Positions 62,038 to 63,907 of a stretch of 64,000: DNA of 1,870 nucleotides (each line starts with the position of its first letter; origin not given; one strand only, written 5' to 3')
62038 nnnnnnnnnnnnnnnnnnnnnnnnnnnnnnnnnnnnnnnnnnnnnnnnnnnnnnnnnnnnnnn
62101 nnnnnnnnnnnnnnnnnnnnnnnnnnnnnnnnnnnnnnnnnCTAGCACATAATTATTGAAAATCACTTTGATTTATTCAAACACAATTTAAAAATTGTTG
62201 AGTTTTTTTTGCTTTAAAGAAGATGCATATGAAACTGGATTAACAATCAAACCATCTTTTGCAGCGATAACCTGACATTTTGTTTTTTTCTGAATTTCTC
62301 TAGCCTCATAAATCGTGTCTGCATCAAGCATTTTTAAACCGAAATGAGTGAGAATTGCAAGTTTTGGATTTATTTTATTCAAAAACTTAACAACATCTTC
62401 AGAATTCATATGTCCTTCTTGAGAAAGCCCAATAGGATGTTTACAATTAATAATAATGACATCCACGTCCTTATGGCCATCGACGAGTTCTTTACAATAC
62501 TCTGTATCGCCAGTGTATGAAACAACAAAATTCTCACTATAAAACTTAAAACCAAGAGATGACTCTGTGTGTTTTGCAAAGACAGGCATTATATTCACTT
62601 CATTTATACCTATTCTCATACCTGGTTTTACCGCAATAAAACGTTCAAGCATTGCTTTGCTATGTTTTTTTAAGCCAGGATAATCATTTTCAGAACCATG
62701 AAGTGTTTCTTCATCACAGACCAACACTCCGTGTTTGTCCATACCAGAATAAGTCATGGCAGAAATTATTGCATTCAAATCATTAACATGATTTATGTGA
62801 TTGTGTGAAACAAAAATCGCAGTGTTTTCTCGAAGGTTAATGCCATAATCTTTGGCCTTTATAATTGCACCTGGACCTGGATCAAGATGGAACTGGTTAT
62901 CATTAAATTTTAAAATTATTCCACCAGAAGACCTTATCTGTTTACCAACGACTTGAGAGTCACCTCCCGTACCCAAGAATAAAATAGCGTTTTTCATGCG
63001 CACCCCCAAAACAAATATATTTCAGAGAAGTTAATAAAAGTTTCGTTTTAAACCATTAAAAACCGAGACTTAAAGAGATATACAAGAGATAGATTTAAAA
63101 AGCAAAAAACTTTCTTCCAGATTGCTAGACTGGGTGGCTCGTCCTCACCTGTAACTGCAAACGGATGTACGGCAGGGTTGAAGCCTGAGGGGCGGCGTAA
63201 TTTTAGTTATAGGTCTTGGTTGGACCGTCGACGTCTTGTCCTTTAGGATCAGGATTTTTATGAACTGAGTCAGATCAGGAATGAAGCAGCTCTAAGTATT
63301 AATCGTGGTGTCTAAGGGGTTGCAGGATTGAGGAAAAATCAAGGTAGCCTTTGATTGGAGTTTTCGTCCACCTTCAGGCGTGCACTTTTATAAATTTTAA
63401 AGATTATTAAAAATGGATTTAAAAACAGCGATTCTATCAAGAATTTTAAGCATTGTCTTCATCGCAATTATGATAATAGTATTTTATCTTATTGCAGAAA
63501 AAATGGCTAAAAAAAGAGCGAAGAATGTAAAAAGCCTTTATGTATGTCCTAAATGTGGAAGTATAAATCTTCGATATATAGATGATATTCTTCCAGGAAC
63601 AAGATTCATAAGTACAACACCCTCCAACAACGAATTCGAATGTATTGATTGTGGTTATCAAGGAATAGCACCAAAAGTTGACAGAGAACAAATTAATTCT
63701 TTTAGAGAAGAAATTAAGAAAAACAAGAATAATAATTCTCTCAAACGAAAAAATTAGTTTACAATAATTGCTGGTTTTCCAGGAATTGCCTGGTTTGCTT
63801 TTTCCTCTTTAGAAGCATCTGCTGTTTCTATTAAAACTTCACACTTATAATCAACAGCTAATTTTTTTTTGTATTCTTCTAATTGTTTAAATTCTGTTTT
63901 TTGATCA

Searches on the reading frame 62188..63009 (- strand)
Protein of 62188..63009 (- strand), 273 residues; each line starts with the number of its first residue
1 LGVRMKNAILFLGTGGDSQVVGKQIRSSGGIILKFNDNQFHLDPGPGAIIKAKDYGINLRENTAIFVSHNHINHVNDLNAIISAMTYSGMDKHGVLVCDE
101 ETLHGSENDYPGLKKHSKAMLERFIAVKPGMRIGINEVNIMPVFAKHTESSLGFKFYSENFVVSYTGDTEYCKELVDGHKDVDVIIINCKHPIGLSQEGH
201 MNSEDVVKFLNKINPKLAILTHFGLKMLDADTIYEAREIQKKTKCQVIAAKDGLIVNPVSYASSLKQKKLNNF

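Call 3: search_protein_families(library=pfam, proteins=[window:62188-63009:-], max_evalue=0.01)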
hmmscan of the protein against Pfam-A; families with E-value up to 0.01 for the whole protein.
window:62188-63009:- (273 aa): 2 families
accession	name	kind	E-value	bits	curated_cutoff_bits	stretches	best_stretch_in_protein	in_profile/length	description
PF12706.13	Lactamase_B_2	-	7.5e-18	65.3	27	1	40-223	3-200/200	Beta-lactamase superfamily domain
PF13483.12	Lactamase_B_3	-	0.0002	21.8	24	1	38-222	17-160/160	Beta-lactamase superfamily domain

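Call 4: search_protein_families(library=ncbifam, proteins=[window:62188-63009:-], max_evalue=0.01)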
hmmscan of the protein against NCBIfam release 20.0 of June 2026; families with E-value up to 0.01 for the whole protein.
window:62188-63009:- (273 aa): 10 families
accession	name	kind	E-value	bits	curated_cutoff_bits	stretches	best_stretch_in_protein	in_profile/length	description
TIGR02651.1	RNase_Z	equivalog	2.1e-19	69.7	292.95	2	9-157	2-148/302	ribonuclease Z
NF000801.0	PRK00055.1-3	equivalog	6.7e-16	58.2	252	2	9-158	4-154/307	ribonuclease Z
NF041257.1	GntH_guanitoxin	equivalog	1.2e-12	47.4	333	2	10-92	16-98/374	guanitoxin biosynthesis MBL fold metallo-hydrolase GntH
NF041851.1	cyc_nuc_deg_phdiest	equivalog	2.9e-11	43.2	400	1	13-238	7-236/253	cyclic nucleotide-degrading phosphodiesterase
NF000805.0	PRK00055.2-3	equivalog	2.1e-08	33.8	416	1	11-90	8-84/307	ribonuclease Z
TIGR03307.1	PhnP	equivalog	8.6e-07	28.6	272.25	1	26-230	35-227/249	phosphonate metabolism protein PhnP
NF002553.0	PRK02113.1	equivalog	3.7e-06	26.6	386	1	26-226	33-226/252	MBL fold metallo-hydrolase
NF000804.0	PRK00055.2-1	equivalog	4.8e-05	22.6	402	0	18-83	13-77/306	ribonuclease Z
NF001911.0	PRK00685.1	equivalog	0.0027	17.2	144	0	151-252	126-224/228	metal-dependent hydrolase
NF000806.0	PRK00055.2-4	equivalog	0.0063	15.8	363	0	11-83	6-75/280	ribonuclease Z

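Call 67: search_protein_families(library=pfam, proteins=[window:62188-63009:-], max_evalue=0.01)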
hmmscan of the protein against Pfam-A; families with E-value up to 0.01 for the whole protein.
window:62188-63009:- (273 aa): 2 families
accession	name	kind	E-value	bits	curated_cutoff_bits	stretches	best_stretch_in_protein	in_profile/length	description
PF12706.13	Lactamase_B_2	-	7.5e-18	65.3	27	1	40-223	3-200/200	Beta-lactamase superfamily domain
PF13483.12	Lactamase_B_3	-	0.0002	21.8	24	1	38-222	17-160/160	Beta-lactamase superfamily domain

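Call 74: search_protein_families(library=padloc, proteins=[window:62188-63009:-], max_evalue=0.001)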
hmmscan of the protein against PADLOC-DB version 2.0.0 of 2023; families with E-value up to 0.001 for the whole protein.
window:62188-63009:- (273 aa): 0 families

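Call 77: search_solved_structures(query=window:62188-63009:-, max_evalue=0.001)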
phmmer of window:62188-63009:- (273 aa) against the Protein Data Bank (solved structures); distinct sequences matched with E-value up to 0.001: 6.
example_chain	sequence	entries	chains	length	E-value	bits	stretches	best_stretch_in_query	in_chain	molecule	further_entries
1zkp_A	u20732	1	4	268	3.3e-11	46.6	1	28-239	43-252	hypothetical protein BA1088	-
8gyg_A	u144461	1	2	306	3.2e-06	30.3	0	27-84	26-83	Arysulfatase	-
8rr1_E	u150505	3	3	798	1.5e-05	28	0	145-226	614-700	Zinc phosphodiesterase ELAC protein 2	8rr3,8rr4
9ey0_E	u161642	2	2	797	7.6e-05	25.8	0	145-226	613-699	Zinc phosphodiesterase ELAC protein 2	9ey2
8z0p_A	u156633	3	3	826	8.8e-05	25.6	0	145-226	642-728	Zinc phosphodiesterase ELAC protein 2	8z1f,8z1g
6kns_A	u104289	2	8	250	9.1e-05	25.5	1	28-223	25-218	Putative metal-dependent hydrolase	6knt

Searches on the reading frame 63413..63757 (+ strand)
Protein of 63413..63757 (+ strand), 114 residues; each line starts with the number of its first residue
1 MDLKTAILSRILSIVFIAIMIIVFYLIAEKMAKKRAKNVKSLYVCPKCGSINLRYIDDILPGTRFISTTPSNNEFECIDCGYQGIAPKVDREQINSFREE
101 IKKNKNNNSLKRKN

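Call 3: search_protein_families(library=pfam, proteins=[window:63413-63757:+], max_evalue=0.01)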
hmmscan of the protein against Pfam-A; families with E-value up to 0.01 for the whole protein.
window:63413-63757:+ (114 aa): 4 families
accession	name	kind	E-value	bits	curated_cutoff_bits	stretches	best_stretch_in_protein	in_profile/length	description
PF23455.1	DUF7129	-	5.9e-05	23.2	30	0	69-83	6-20/45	Domain of unknown function (DUF7129)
PF10058.14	Zn_ribbon_10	-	0.0013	18.9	24.2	0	35-52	37-54/54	ER junction formation factor lunapark, zinc ribbon finger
PF18551.6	TackOD1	-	0.0025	17.8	32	1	34-90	66-120/188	Thaumarchaeal output domain 1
PF07754.17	HVO_2753_ZBP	-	0.0061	16.8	33.2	0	41-49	15-23/46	Small zinc finger protein HVO_2753-like, Zn-binding pocket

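Call 54: find_encoding_contigs(protein=window:63413-63757:+, flank=10000, max_places=3)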
Protein window:63413-63757:+ (114 aa): 8 contigs read that carry it; 3 places shown.
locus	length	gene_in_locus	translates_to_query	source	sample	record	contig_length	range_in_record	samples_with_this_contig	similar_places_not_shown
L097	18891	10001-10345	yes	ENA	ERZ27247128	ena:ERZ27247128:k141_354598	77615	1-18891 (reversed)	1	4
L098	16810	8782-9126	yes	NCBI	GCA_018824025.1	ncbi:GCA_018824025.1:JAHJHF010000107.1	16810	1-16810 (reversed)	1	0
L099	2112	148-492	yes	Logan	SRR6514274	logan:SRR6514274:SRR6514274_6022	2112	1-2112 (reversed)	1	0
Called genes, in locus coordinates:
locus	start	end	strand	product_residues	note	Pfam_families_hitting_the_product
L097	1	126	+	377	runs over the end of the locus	PF00162:PGK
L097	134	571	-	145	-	PF03657:UPF0113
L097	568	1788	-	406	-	-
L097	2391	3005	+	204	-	-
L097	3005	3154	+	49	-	-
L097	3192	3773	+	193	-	PF00069:Pkinase, PF01636:APH (faint), PF01163:RIO1, PF03109:ABC1 (weak)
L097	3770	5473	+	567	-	PF05362:Lon_C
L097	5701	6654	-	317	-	PF13091:PLDc_2, PF00614:PLDc (faint), PF13091:PLDc_2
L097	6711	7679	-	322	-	PF00072:Response_reg, PF00990:GGDEF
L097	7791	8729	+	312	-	PF06550:SPP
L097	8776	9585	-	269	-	PF23023:Anti-Pycsar_Apyc1, PF12706:Lactamase_B_2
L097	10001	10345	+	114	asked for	-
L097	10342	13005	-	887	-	PF00133:tRNA-synt_1, PF01406:tRNA-synt_1e (faint), PF09334:tRNA-synt_1g, PF13603:tRNA-synt_1_2, PF00133:tRNA-synt_1, PF09334:tRNA-synt_1g (weak), PF08264:Anticodon_1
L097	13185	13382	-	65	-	PF01194:RNA_pol_N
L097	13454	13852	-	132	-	PF00380:Ribosomal_S9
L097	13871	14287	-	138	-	PF00572:Ribosomal_L13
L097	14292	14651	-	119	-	PF00828:Ribosomal_L27A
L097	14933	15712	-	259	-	PF01193:RNA_pol_L, PF01000:RNA_pol_A_bac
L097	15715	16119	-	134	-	PF00411:Ribosomal_S11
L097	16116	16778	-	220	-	PF01479:S4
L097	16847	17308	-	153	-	PF00416:Ribosomal_S13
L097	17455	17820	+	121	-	-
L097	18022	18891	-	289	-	PF13518:HTH_28, PF13551:HTH_29 (weak), PF13565:HTH_32 (weak), PF13276:HTH_21 (weak), PF00665:rve (weak), PF13683:rve_3 (weak)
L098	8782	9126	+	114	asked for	-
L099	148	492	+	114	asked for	-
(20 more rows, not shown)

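Call 67: search_protein_families(library=pfam, proteins=[L097:17455-17820:+], max_evalue=0.01)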
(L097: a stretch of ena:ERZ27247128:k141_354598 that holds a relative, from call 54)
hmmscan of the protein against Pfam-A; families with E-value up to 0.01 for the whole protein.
L097:17455-17820:+ (121 aa): 0 families

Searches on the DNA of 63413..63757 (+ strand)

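Call 83: search_rna_families(sources=[L097, L087, L089, L002, L093, L095], threshold=gathering)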
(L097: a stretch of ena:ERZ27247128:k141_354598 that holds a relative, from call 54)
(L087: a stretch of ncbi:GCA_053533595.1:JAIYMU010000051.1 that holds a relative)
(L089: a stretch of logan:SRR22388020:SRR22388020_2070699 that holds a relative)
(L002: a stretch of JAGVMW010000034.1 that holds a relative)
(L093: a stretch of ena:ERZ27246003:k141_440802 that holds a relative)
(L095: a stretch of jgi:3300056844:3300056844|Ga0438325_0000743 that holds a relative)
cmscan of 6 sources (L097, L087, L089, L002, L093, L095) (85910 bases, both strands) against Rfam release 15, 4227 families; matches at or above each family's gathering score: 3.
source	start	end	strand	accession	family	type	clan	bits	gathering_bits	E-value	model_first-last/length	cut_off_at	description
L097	9706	9977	+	RF01857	Archaea_SRP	Gene;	CL00003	119.5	96.5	1.9e-26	1-317/317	no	Archaeal signal recognition particle RNA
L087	4306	4378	+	RF00005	tRNA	Gene; tRNA;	CL00001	56.7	29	1.9e-09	1-71/71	no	tRNA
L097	14674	14789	-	RF00005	tRNA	Gene; tRNA;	CL00001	33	29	0.0063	1-71/71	no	tRNA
